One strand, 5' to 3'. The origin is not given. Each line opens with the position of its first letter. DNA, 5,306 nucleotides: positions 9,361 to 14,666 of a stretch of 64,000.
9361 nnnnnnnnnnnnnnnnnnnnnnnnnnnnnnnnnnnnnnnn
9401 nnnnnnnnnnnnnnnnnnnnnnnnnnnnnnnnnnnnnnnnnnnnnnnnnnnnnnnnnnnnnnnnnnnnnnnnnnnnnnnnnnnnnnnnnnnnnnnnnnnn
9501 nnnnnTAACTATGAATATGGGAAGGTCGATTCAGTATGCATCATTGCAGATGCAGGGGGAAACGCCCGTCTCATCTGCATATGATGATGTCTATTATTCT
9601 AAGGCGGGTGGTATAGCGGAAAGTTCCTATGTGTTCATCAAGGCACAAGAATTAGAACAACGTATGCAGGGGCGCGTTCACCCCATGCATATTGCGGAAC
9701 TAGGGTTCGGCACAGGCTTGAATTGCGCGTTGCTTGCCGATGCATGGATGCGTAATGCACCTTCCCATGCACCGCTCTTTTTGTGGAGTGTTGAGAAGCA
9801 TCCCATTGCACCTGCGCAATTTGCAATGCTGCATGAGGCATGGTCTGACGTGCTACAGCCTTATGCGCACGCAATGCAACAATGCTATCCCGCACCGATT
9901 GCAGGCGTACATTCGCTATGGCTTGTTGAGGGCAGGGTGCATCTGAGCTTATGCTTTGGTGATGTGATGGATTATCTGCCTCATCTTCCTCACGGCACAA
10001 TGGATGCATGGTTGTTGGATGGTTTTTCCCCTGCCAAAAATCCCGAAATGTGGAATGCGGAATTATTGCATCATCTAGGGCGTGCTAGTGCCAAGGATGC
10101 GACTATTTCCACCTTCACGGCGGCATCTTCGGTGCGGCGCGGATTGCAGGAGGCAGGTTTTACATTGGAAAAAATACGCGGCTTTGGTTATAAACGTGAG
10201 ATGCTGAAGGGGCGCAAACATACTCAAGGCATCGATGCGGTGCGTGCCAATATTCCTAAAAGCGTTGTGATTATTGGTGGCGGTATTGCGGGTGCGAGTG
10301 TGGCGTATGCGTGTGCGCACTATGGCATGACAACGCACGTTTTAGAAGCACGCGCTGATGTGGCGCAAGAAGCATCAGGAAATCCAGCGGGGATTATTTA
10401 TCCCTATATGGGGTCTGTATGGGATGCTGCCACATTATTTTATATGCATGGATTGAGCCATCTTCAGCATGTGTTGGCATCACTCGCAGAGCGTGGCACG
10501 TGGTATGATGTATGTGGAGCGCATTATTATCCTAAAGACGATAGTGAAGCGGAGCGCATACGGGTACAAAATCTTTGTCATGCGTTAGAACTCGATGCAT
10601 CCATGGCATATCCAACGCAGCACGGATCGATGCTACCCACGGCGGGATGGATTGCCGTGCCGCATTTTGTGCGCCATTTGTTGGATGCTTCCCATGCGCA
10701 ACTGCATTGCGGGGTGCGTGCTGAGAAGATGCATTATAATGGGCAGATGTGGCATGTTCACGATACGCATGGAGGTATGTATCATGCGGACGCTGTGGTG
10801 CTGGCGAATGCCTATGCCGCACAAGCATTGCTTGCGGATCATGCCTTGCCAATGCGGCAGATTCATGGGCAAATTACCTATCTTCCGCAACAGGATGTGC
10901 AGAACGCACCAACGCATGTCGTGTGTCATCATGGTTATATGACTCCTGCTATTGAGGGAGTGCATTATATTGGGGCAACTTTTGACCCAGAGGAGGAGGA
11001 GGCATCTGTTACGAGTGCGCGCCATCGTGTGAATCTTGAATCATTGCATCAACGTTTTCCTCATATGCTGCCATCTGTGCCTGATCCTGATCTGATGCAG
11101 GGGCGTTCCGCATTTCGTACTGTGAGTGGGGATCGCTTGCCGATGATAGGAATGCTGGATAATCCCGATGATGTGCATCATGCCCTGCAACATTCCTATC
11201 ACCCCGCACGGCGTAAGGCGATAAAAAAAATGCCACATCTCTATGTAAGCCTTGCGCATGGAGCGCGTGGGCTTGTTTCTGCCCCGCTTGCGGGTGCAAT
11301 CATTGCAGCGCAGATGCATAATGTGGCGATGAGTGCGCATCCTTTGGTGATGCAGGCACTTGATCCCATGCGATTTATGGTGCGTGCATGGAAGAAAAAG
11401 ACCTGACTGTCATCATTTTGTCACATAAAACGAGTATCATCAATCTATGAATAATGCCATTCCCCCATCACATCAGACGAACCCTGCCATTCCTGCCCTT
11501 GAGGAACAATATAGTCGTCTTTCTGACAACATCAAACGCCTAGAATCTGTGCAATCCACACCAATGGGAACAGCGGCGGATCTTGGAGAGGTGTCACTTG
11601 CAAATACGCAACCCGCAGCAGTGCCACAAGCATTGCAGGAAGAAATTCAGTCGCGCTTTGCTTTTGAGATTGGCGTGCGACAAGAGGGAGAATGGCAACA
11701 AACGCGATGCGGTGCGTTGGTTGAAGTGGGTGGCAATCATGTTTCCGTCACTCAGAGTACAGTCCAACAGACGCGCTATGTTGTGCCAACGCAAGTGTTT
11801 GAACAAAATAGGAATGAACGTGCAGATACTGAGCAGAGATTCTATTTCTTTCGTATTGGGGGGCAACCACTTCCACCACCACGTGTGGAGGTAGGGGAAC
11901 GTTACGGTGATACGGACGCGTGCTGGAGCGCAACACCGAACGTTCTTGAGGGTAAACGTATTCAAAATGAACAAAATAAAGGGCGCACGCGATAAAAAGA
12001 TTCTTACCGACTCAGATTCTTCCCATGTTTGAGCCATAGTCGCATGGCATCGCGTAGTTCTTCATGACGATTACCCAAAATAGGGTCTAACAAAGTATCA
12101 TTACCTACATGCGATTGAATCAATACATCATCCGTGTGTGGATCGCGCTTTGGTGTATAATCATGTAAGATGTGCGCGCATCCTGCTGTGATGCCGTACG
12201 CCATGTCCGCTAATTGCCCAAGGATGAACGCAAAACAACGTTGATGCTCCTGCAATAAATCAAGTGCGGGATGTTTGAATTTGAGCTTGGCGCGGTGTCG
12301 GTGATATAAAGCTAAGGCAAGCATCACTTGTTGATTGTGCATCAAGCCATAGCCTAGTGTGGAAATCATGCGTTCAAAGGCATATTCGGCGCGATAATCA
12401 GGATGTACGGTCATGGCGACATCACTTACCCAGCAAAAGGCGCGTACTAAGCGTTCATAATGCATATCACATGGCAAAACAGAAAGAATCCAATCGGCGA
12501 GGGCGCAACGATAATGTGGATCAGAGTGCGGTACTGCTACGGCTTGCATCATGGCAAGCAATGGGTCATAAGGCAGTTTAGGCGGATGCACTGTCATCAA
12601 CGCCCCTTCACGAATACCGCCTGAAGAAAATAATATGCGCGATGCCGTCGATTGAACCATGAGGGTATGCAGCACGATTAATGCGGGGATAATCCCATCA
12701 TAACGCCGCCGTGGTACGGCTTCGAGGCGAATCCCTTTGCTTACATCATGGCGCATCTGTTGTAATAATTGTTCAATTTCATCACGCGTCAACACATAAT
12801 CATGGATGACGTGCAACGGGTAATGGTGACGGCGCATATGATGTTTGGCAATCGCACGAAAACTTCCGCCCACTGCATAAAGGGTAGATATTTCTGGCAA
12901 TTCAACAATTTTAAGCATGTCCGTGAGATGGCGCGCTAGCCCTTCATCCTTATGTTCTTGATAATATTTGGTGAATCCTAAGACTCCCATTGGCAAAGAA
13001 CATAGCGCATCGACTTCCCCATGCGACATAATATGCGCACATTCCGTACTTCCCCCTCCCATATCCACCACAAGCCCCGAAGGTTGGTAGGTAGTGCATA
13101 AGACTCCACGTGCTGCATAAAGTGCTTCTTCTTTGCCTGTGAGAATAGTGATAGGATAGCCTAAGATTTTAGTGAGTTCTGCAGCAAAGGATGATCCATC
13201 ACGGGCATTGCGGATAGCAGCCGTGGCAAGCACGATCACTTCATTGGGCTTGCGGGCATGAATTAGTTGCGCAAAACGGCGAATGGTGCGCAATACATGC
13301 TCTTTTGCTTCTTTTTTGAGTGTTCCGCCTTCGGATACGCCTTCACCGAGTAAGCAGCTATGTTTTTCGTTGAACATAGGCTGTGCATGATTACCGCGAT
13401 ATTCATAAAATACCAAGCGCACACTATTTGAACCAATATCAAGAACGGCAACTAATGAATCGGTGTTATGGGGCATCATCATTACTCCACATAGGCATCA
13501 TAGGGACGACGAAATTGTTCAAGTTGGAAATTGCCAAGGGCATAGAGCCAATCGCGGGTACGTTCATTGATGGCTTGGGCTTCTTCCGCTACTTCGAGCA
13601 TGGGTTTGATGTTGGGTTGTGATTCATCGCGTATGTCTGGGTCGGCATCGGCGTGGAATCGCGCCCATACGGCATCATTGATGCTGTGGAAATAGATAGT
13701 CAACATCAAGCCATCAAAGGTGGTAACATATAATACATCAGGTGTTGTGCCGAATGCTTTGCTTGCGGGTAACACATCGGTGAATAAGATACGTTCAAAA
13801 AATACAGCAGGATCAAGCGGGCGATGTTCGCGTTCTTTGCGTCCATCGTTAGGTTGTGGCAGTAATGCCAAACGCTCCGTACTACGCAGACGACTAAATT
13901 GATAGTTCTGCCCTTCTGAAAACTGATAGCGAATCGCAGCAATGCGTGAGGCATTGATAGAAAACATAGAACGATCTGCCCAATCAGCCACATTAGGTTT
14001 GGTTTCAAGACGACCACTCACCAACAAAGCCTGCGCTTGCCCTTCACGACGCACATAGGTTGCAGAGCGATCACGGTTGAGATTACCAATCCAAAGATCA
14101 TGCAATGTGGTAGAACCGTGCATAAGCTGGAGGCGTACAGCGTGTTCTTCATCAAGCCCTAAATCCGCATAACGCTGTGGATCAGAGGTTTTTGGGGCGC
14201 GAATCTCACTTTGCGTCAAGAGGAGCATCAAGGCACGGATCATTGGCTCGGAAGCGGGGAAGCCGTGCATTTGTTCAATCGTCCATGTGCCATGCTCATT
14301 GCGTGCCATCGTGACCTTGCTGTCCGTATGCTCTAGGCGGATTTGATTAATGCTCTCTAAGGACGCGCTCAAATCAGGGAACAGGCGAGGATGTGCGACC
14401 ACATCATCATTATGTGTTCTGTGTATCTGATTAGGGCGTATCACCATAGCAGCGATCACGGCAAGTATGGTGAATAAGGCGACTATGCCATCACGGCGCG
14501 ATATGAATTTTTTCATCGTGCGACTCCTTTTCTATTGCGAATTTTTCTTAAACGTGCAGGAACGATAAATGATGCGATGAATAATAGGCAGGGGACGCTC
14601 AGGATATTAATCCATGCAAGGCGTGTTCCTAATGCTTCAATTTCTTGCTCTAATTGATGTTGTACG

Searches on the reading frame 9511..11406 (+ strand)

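Call 43: search_protein_families(library=pfam, proteins=[window:9511-11406:+], max_evalue=0.00001)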
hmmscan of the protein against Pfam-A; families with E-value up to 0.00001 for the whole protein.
window:9511-11406:+ (631 aa): 3 families
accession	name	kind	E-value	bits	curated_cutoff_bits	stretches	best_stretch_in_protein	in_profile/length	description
PF01266.30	DAO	-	2.7e-39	136.1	27.9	1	252-600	2-352/353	FAD dependent oxidoreductase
PF05430.17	Methyltransf_30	-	1.2e-36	125.8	22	1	116-236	4-123/124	S-adenosyl-L-methionine-dependent methyltransferase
PF13450.12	NAD_binding_8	-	6.7e-06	26.7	21.9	0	254-285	1-32/68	NAD(P)-binding Rossmann-like domain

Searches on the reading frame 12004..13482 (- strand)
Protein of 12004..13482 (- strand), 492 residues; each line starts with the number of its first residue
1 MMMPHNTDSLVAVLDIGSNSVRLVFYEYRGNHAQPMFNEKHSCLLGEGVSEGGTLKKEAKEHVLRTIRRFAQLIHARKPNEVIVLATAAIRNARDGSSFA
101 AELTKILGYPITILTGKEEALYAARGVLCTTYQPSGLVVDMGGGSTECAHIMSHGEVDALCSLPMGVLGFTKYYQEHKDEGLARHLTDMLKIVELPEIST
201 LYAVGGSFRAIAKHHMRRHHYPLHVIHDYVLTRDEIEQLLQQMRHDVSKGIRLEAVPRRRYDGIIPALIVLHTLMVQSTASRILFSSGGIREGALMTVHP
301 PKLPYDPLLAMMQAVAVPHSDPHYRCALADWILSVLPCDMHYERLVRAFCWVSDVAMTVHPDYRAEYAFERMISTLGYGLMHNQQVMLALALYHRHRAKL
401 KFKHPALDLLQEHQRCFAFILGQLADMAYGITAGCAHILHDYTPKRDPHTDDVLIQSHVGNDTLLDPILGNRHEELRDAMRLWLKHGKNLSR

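Call 43: search_protein_families(library=pfam, proteins=[window:12004-13482:-], max_evalue=0.00001)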
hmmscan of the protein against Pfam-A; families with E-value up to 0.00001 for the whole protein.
window:12004-13482:- (492 aa): 1 family
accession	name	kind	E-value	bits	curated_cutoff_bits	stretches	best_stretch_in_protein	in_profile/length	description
PF02541.22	Ppx-GppA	-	1e-45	156.9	27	1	29-296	6-279/285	Ppx/GppA phosphatase family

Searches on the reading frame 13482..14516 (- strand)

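Call 44: search_protein_families(library=pfam, proteins=[window:13482-14516:-], max_evalue=0.00001)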
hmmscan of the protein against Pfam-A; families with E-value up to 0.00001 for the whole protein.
window:13482-14516:- (344 aa): 1 family
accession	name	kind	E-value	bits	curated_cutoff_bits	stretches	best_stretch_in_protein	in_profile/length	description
PF14238.11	DUF4340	-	3.8e-19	70.1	25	1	78-223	1-138/183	Domain of unknown function (DUF4340)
